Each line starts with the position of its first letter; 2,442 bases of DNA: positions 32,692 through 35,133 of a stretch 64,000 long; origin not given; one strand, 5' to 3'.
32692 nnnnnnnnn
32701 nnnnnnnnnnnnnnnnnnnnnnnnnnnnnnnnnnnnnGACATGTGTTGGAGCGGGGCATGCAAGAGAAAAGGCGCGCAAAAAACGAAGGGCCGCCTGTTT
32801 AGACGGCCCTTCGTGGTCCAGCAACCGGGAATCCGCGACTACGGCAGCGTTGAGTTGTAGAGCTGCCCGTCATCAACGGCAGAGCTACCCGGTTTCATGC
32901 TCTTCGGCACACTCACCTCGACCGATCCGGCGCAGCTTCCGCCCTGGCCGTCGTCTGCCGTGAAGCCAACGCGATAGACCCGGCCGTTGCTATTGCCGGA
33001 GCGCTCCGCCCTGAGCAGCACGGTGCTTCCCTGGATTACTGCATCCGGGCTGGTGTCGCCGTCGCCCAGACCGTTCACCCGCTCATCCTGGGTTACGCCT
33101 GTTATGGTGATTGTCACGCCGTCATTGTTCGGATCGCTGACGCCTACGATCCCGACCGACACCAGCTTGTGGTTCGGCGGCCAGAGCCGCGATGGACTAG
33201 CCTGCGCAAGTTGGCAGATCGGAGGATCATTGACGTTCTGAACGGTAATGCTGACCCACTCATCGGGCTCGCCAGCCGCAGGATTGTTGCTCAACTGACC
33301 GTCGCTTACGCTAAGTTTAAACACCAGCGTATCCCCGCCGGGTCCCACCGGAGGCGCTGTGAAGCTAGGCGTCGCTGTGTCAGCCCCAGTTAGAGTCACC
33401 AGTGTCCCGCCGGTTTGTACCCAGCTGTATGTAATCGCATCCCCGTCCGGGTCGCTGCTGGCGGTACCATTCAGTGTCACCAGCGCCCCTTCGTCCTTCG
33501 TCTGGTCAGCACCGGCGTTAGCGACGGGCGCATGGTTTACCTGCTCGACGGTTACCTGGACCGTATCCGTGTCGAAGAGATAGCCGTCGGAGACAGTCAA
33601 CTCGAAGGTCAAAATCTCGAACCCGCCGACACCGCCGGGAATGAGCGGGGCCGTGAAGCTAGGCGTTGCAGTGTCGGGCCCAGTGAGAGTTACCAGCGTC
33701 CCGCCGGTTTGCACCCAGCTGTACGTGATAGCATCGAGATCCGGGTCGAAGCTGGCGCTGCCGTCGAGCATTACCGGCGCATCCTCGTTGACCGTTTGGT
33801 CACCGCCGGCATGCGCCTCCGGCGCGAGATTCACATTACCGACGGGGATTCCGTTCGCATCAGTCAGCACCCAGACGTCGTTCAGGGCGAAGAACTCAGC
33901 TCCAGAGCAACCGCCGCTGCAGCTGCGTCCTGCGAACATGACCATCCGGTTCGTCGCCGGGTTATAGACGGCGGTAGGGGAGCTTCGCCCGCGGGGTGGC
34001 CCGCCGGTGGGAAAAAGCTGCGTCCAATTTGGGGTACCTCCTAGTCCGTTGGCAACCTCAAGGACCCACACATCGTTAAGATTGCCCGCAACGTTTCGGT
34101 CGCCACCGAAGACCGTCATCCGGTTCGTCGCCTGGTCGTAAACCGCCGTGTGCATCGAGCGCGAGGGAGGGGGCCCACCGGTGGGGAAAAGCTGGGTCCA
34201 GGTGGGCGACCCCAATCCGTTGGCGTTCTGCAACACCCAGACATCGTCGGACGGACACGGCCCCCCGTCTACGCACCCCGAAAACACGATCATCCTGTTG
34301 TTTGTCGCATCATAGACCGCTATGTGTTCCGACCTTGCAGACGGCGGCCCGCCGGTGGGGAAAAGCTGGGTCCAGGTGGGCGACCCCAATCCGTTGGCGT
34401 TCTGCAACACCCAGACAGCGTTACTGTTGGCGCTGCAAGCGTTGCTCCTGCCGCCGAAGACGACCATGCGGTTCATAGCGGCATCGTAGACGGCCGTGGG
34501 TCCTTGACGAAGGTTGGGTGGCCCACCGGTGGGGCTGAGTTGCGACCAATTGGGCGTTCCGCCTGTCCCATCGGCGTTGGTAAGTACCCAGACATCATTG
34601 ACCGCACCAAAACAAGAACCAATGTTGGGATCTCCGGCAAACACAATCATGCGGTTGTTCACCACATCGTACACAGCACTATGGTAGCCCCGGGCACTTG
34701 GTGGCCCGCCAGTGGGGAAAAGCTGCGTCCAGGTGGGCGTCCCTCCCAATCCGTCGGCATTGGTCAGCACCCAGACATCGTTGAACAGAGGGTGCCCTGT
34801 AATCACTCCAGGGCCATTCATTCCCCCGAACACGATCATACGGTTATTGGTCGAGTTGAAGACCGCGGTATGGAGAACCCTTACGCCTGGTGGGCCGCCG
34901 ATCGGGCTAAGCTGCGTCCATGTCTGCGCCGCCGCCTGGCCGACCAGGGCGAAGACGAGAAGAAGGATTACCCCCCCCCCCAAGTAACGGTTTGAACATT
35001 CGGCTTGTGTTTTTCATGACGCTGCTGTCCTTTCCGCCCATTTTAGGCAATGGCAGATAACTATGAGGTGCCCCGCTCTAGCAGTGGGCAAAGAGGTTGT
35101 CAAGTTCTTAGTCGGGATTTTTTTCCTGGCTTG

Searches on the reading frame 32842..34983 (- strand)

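Call 62: search_protein_families(library=pfam, proteins=[window:32842-34983:-], max_evalue=0.001)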
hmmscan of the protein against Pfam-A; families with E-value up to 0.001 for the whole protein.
window:32842-34983:- (714 aa): 12 families
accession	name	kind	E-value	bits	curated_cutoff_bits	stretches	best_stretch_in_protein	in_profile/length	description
PF24681.1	Kelch_KLHDC2_KLHL20_DRC7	-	4.9e-57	193.2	50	3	18-135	34-135/221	KLHDC2/KLHL20/DRC7 Kelch-repeats domain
PF22352.2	K319L-like_PKD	-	1.2e-29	102.5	27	2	392-479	1-84/84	K319L-like, PKD domain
PF24981.1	Beta-prop_ATRN-LZTR1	-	7.4e-29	101.3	50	2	202-353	25-168/289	Attractin/LZTR1 beta-propeller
PF13415.12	Kelch_3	-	5.2e-24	84.3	22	3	228-283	1-48/48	Galactose oxidase, central domain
PF13854.13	Kelch_HCF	-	8.2e-21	75.1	113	3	13-117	163-257/345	Host cell factor, Kelch-repeats domain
PF18911.6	PKD_4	-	5.8e-15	55.6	27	2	483-527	1-45/85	PKD domain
PF17963.7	Big_9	-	7.8e-13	49.6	23.6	1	483-564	1-79/89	Bacterial Ig domain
PF13418.12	Kelch_4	-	6.4e-12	45.7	21.6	0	35-88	2-44/49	Galactose oxidase, central domain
PF17803.7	Cadherin_4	-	1.4e-10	42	25.1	1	474-532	2-62/71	Bacterial cadherin-like domain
PF21027.3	Sde0182_C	-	8.8e-09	36.3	27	0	502-562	2-68/83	Cellulose-binding protein Sde0182, C-terminal domain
PF02010.21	REJ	-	1.2e-06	27.9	25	0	458-521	57-126/452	REJ domain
PF01344.31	Kelch_1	-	0.00035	20.4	20.1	0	44-72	9-31/46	Kelch motif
